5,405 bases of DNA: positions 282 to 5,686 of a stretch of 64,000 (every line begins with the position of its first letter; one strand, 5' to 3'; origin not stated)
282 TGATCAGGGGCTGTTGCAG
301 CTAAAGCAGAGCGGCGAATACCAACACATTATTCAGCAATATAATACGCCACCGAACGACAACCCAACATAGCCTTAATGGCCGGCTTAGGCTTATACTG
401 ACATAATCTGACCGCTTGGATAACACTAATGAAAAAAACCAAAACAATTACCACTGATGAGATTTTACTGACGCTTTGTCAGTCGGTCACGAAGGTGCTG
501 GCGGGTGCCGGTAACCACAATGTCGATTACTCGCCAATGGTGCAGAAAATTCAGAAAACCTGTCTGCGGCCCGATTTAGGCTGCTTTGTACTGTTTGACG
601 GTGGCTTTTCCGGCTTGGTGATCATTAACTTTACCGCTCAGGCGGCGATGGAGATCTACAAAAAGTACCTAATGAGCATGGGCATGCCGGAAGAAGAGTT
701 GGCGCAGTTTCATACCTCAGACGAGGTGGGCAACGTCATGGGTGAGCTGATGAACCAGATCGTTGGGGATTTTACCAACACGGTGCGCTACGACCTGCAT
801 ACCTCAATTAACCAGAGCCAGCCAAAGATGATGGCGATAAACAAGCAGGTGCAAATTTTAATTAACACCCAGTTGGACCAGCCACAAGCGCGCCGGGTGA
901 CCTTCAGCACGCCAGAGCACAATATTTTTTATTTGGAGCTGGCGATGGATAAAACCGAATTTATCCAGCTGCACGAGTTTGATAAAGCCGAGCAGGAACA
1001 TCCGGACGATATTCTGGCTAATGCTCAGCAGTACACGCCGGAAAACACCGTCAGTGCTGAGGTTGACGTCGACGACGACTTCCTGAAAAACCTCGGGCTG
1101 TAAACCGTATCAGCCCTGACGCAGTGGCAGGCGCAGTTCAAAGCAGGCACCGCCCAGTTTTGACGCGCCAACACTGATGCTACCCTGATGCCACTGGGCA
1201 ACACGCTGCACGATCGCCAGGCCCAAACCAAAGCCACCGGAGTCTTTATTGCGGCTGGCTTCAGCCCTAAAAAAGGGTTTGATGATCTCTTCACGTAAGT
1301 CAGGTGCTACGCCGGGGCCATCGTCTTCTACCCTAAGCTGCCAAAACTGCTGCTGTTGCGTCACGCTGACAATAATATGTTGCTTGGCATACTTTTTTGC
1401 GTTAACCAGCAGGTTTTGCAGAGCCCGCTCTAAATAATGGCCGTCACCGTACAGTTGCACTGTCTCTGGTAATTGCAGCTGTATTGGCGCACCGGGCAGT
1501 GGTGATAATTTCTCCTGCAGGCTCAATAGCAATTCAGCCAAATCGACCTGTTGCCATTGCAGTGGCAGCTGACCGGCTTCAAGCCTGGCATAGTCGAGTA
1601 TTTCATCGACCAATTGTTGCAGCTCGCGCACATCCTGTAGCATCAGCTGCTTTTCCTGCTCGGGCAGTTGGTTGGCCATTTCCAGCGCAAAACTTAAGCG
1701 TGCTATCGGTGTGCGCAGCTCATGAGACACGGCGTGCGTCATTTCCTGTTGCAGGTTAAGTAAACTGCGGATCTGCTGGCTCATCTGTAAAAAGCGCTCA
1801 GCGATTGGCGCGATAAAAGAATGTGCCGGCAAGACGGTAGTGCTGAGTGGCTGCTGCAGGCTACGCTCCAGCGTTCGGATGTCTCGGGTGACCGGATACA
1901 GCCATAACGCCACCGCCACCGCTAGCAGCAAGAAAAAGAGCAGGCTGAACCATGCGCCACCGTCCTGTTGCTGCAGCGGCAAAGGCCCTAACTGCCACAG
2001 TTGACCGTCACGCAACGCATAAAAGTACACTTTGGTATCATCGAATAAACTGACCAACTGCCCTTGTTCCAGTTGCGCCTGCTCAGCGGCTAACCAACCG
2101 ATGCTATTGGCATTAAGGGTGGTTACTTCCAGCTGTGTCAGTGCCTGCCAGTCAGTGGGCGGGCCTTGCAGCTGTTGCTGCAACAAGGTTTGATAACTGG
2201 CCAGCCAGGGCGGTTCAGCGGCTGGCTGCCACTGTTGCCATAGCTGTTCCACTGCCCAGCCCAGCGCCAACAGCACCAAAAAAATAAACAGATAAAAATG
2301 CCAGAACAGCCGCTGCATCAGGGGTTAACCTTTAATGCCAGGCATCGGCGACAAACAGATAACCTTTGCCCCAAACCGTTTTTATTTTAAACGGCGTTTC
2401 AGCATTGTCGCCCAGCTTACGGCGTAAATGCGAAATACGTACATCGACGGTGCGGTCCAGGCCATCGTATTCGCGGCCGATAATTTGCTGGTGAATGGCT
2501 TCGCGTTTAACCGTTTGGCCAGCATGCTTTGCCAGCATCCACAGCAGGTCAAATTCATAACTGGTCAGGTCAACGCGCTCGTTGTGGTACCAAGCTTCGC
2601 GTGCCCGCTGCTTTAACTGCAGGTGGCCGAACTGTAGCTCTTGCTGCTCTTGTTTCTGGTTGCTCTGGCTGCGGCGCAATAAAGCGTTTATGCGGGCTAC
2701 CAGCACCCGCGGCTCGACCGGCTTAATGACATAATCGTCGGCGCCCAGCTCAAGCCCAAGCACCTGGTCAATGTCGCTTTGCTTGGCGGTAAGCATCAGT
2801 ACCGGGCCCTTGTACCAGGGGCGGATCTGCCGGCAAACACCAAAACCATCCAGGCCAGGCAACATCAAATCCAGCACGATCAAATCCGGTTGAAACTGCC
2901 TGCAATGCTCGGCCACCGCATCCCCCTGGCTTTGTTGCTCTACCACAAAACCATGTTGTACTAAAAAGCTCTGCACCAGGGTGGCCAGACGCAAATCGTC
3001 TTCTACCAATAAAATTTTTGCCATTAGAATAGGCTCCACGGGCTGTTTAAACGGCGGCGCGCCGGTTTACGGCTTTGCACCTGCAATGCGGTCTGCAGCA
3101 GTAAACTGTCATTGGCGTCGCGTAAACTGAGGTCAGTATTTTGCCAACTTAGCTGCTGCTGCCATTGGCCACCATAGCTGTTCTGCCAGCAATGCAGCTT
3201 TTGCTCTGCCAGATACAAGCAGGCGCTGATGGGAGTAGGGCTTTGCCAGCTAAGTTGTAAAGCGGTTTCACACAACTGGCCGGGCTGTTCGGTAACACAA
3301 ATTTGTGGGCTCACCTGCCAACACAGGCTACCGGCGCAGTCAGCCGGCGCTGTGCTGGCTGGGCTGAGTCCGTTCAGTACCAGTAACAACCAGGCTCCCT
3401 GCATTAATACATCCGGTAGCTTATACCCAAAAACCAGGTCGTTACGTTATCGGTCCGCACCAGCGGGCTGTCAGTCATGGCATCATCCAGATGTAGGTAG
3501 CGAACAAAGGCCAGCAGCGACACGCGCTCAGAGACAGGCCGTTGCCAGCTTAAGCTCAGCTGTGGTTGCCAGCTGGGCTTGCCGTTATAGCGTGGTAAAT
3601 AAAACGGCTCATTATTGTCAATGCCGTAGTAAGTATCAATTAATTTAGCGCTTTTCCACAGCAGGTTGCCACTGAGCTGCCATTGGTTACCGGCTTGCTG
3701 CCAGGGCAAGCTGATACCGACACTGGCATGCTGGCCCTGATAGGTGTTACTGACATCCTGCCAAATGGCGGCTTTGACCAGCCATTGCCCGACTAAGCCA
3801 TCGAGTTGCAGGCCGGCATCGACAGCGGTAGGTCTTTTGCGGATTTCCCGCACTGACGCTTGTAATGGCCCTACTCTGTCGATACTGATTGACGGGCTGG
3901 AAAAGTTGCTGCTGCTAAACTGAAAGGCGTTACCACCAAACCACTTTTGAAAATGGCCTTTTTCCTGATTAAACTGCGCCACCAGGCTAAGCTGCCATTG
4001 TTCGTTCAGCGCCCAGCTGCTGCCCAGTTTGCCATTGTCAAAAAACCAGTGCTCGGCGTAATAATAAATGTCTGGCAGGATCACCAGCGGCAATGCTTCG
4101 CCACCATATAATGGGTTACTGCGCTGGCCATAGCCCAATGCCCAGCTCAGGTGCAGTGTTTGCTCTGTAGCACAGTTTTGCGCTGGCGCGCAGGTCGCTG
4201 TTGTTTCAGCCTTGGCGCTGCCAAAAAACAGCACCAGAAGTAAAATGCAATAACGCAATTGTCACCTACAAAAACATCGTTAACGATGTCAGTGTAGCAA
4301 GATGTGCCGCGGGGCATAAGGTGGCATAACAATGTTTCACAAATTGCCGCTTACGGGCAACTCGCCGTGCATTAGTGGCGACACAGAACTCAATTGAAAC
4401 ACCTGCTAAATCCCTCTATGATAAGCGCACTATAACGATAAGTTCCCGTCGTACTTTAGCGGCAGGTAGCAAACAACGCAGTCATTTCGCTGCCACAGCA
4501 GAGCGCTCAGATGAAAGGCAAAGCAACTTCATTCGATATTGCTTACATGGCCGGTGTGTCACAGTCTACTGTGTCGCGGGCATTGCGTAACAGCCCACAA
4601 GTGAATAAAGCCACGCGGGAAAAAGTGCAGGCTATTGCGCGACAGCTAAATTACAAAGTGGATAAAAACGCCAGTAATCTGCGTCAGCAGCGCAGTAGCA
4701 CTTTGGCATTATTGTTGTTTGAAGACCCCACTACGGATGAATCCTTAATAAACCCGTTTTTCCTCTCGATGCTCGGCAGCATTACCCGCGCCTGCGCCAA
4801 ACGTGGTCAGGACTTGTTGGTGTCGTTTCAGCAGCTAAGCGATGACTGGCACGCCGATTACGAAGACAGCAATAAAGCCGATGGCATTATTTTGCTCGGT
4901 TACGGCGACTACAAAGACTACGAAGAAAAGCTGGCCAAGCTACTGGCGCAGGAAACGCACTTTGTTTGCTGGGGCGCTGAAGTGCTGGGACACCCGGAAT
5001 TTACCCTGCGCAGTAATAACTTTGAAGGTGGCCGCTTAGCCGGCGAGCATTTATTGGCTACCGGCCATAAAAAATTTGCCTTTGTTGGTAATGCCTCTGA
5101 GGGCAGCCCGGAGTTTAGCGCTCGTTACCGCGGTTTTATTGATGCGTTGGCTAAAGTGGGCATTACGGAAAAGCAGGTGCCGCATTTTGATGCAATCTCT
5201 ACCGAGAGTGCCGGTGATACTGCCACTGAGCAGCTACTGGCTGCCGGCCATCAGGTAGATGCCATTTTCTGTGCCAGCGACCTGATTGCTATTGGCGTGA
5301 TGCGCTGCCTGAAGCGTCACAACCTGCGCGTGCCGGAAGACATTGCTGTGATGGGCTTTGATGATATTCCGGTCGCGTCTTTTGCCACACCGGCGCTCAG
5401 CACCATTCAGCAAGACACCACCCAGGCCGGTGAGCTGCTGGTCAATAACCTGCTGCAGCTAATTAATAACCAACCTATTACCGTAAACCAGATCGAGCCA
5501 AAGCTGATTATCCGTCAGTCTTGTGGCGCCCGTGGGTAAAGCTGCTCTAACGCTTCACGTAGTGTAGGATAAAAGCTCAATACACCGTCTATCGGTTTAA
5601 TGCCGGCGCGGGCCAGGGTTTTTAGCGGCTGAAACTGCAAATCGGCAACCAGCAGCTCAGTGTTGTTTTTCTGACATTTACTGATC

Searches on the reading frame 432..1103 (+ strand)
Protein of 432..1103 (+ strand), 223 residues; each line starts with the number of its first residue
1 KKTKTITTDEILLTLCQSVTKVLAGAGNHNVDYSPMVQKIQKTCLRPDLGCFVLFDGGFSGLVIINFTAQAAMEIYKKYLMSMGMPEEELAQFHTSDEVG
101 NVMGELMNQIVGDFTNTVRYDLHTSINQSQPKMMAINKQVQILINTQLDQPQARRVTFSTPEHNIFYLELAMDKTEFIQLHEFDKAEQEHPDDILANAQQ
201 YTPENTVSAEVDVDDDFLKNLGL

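Call 83: search_protein_families(library=pfam, proteins=[window:432-1103:+], max_evalue=0.00001)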
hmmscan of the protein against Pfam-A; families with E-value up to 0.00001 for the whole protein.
window:432-1103:+ (223 aa): 2 families
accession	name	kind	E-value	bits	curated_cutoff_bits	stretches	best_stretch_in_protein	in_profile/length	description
PF11813.13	DUF3334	-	2.5e-107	358.2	25.2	1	2-223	1-226/226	Protein of unknown function (DUF3334)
PF13690.11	CheX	-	3e-08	34.1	27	1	51-126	3-69/94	Chemotaxis phosphatase CheX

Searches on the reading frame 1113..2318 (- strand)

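Call 83: search_protein_families(library=pfam, proteins=[window:1113-2318:-], max_evalue=0.00001)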
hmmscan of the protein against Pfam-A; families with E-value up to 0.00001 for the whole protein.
window:1113-2318:- (402 aa): 2 families
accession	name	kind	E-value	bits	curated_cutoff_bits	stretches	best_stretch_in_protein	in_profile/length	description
PF02518.31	HATPase_c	-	2.6e-24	86.2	26.4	1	292-400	2-110/111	Histidine kinase-, DNA gyrase B-, and HSP90-like ATPase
PF00512.31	HisKA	-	4.5e-12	46.3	26.9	1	190-249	2-66/66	His Kinase A (phospho-acceptor) domain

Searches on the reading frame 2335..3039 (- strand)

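Call 83: search_protein_families(library=pfam, proteins=[window:2335-3039:-], max_evalue=0.00001)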
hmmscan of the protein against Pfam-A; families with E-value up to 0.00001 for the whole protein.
window:2335-3039:- (235 aa): 2 families
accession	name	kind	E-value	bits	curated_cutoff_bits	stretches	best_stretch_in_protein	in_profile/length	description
PF00072.30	Response_reg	-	6.9e-25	87.8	30.2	1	9-118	1-111/111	Response regulator receiver domain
PF00486.34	Trans_reg_C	-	1.3e-24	86.5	26.2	1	154-229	2-77/77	Transcriptional regulatory protein, C terminal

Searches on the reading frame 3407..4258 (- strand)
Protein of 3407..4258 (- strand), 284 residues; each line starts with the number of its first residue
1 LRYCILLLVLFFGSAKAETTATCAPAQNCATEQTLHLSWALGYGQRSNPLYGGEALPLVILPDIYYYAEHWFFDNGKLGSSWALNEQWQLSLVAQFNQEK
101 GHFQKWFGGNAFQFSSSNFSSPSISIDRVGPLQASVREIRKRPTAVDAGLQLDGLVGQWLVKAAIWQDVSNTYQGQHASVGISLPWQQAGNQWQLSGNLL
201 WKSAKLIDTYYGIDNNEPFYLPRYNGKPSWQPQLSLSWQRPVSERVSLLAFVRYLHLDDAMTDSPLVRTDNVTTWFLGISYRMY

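Call 83: search_protein_families(library=pfam, proteins=[window:3407-4258:-], max_evalue=0.00001)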
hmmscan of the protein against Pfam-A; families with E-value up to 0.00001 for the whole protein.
window:3407-4258:- (284 aa): 1 family
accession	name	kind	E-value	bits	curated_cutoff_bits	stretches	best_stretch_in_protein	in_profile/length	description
PF06629.18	MipA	-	3.6e-35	122.6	24.2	1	41-282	1-220/221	MltA-interacting protein MipA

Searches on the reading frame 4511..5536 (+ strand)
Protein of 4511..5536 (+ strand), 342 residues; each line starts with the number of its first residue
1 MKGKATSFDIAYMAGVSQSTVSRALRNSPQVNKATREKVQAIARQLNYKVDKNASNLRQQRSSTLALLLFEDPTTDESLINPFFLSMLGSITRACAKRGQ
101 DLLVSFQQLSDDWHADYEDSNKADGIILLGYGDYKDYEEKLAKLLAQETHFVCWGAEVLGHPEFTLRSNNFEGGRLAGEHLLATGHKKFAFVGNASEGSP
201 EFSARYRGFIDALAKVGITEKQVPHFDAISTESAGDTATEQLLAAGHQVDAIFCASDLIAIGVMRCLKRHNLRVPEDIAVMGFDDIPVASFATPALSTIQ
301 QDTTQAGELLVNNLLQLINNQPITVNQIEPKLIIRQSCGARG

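Call 83: search_protein_families(library=pfam, proteins=[window:4511-5536:+], max_evalue=0.00001)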
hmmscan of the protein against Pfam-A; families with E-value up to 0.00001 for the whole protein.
window:4511-5536:+ (342 aa): 4 families
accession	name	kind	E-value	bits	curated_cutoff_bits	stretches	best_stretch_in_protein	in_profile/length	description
PF13377.12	Peripla_BP_3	-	2.9e-35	122.2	26.5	1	179-338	2-167/167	Periplasmic binding protein-like domain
PF00532.27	Peripla_BP_1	-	2.9e-20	73.3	22.2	1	81-332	13-277/281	Periplasmic binding proteins and sugar binding domain of LacI family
PF00356.27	LacI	-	3e-15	56.2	27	1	9-49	4-44/46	Bacterial regulatory proteins, lacI family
PF13407.12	Peripla_BP_4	-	1.3e-14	54.9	35.1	1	81-320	10-256/258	Periplasmic binding protein domain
